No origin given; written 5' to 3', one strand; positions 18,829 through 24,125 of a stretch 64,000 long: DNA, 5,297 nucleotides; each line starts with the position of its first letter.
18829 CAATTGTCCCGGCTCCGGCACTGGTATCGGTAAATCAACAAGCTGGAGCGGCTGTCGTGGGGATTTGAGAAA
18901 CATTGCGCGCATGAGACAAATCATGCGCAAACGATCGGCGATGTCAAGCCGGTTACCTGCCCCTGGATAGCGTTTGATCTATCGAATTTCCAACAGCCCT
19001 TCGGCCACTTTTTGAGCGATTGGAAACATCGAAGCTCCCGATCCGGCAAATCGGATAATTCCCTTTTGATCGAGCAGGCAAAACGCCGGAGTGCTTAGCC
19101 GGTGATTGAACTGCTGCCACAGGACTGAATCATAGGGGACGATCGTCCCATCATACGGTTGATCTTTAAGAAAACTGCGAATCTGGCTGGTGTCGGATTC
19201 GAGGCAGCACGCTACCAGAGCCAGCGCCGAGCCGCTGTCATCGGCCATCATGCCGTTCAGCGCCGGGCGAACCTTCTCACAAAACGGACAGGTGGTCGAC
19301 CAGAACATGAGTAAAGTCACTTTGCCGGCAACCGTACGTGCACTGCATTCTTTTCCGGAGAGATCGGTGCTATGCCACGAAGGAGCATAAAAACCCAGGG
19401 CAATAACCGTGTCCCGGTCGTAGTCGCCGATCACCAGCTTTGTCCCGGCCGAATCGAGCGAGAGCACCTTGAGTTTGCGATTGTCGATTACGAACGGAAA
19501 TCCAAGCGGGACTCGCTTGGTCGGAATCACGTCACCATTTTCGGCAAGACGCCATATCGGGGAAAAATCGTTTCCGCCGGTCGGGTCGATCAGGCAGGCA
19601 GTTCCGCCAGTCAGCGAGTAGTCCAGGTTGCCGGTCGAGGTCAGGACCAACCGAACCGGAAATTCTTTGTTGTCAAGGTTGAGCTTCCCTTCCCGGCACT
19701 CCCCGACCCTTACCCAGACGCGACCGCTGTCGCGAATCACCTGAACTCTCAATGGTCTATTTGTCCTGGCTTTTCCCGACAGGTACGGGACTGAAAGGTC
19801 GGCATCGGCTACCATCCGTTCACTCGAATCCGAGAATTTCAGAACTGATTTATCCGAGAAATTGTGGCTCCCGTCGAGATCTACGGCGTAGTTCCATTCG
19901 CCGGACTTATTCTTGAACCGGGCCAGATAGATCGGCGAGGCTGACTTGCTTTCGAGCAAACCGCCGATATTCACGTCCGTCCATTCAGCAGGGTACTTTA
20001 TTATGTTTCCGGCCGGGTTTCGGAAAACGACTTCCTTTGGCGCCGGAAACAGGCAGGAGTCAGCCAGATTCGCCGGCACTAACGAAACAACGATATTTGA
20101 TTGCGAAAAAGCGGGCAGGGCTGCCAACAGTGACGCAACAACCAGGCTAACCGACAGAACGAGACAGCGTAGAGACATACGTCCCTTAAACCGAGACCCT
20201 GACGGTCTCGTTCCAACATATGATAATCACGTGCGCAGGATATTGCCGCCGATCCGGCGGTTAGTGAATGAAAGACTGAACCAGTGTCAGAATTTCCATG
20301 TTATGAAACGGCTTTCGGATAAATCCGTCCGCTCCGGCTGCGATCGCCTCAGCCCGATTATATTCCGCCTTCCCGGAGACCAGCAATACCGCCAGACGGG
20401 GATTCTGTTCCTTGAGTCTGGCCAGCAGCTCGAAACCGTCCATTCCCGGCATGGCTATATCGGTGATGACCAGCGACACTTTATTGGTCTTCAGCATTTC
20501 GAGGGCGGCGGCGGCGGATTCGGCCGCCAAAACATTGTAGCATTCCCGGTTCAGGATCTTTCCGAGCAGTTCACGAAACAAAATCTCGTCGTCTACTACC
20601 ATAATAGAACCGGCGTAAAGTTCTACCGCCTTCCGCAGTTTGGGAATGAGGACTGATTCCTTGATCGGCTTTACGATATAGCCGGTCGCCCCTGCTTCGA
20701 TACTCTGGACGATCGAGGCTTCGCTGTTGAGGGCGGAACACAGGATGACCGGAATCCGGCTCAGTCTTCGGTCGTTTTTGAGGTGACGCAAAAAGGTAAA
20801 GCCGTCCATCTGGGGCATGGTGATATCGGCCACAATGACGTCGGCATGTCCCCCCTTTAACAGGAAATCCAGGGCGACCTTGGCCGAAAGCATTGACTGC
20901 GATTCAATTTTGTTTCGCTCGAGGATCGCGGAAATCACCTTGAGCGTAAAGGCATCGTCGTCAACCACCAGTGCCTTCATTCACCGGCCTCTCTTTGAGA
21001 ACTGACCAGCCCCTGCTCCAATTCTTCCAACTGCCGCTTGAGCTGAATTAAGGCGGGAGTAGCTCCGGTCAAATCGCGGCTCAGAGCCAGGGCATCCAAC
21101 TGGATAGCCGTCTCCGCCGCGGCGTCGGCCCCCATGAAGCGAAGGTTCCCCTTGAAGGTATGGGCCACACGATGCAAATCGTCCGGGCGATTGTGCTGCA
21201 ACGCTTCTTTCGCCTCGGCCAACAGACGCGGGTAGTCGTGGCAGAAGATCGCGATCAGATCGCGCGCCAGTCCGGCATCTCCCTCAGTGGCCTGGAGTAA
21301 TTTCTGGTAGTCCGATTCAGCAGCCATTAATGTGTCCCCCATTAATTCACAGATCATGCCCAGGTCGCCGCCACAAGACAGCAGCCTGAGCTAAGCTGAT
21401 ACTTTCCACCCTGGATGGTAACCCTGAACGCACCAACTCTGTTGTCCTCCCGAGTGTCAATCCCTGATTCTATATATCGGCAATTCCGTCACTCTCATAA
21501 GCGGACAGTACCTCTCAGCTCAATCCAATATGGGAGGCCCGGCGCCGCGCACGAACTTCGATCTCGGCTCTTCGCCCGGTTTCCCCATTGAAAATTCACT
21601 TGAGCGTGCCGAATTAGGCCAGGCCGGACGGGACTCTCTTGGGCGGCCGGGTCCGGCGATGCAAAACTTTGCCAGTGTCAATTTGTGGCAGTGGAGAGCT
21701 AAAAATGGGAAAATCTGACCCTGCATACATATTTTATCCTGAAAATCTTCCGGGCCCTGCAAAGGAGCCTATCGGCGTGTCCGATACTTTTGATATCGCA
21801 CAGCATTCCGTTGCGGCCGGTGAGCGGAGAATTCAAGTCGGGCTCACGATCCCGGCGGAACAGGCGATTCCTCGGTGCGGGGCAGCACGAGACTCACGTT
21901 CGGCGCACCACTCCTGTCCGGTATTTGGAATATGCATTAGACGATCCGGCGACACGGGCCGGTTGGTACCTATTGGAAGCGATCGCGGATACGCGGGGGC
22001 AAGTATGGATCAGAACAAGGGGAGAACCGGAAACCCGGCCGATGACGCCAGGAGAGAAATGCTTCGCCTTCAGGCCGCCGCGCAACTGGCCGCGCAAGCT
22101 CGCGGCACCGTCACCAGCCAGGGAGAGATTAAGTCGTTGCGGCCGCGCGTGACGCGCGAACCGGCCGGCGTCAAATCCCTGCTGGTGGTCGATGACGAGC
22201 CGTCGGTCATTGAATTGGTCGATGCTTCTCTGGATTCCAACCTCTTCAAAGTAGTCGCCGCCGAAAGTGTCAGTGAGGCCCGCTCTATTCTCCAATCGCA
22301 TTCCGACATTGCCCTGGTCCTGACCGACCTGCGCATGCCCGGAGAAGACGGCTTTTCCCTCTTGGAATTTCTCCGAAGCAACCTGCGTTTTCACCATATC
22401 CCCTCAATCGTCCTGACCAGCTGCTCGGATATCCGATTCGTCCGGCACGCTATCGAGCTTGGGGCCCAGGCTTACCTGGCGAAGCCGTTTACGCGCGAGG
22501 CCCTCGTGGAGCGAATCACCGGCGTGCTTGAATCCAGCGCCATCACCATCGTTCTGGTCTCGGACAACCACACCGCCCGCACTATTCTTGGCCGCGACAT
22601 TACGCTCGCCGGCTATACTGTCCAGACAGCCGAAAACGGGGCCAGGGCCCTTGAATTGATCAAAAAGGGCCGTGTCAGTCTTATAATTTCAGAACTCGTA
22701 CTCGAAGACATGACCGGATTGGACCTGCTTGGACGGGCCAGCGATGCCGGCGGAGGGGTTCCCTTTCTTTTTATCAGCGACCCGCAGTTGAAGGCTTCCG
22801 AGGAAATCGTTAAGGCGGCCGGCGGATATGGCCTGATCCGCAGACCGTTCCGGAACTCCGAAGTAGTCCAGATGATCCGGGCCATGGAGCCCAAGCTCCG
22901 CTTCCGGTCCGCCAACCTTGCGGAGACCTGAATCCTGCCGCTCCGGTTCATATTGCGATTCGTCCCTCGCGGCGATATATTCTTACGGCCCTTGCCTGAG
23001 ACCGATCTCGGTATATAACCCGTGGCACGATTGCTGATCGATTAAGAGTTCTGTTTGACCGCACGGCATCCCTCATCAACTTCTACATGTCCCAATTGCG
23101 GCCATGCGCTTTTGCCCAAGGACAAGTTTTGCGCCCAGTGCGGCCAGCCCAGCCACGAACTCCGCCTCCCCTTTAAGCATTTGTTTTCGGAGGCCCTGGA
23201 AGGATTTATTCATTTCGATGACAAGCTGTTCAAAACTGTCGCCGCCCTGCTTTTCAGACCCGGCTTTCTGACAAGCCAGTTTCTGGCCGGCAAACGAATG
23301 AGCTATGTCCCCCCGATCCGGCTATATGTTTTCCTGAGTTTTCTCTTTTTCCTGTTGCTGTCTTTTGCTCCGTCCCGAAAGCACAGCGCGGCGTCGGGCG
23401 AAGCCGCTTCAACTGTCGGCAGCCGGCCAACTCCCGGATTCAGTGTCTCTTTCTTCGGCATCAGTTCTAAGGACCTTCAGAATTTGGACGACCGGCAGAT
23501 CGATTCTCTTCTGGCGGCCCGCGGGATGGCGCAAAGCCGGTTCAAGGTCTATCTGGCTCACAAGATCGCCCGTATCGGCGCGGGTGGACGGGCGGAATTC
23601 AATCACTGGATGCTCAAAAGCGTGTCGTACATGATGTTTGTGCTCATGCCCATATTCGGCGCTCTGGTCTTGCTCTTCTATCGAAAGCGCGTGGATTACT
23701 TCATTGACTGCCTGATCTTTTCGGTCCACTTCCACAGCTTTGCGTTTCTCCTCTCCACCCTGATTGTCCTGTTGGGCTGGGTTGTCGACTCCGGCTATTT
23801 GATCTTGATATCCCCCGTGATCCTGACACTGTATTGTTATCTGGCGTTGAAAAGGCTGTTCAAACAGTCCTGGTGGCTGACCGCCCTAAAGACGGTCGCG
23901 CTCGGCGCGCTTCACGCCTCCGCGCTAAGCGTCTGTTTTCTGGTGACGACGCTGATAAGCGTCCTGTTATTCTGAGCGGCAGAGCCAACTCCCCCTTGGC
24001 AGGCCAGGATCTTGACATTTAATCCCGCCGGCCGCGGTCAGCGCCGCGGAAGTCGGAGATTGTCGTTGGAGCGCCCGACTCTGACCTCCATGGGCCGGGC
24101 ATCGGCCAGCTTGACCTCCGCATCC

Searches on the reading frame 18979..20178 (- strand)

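Call 72: search_protein_families(library=pfam, proteins=[window:18979-20178:-], max_evalue=0.001)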
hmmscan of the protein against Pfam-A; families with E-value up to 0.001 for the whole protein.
window:18979-20178:- (399 aa): 3 families
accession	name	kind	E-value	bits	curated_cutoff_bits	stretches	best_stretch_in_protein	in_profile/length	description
PF00578.27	AhpC-TSA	-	1.2e-07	32.1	26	1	265-377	5-123/124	AhpC/TSA family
PF08534.16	Redoxin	-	7.2e-07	29.5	26.6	1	265-383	6-136/148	Redoxin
PF13905.12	Thioredoxin_8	-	0.00026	21.7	27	1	285-373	1-92/94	Thioredoxin-like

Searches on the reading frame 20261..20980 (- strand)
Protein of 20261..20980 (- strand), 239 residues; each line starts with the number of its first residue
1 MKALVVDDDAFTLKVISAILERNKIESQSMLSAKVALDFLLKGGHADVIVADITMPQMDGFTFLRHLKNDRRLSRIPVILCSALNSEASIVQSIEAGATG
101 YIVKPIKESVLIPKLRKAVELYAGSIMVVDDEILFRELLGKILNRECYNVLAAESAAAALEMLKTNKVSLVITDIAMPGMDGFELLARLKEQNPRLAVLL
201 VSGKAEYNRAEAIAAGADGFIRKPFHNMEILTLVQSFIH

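Call 72: search_protein_families(library=pfam, proteins=[window:20261-20980:-], max_evalue=0.001)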
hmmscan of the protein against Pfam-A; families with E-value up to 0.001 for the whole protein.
window:20261-20980:- (239 aa): 1 family
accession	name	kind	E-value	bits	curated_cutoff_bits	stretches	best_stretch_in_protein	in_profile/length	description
PF00072.30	Response_reg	-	1.9e-54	183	30.2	2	126-234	1-110/111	Response regulator receiver domain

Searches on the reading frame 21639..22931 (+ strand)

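Call 72: search_protein_families(library=pfam, proteins=[window:21639-22931:+], max_evalue=0.001)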
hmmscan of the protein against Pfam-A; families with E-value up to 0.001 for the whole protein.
window:21639-22931:+ (430 aa): 1 family
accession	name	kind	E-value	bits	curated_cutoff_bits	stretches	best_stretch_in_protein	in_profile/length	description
PF00072.30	Response_reg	-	1.9e-37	128.2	30.2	2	182-293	2-110/111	Response regulator receiver domain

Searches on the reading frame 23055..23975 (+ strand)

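Call 72: search_protein_families(library=pfam, proteins=[window:23055-23975:+], max_evalue=0.001)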
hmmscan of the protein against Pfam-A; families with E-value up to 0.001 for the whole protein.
window:23055-23975:+ (306 aa): 4 families
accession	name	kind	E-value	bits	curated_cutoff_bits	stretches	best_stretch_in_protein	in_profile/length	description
PF12412.13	DUF3667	-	6.9e-18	64.4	27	1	55-99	1-45/45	Protein of unknown function (DUF3667)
PF13240.11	Zn_Ribbon_1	-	2.8e-06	27.4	25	1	12-32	2-22/23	zinc-ribbon domain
PF13248.11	Zn_ribbon_3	-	4.3e-05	23.3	27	1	11-32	4-25/26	zinc-ribbon domain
PF12773.13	DZR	-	0.00019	22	27.3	1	12-32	1-21/45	Double zinc ribbon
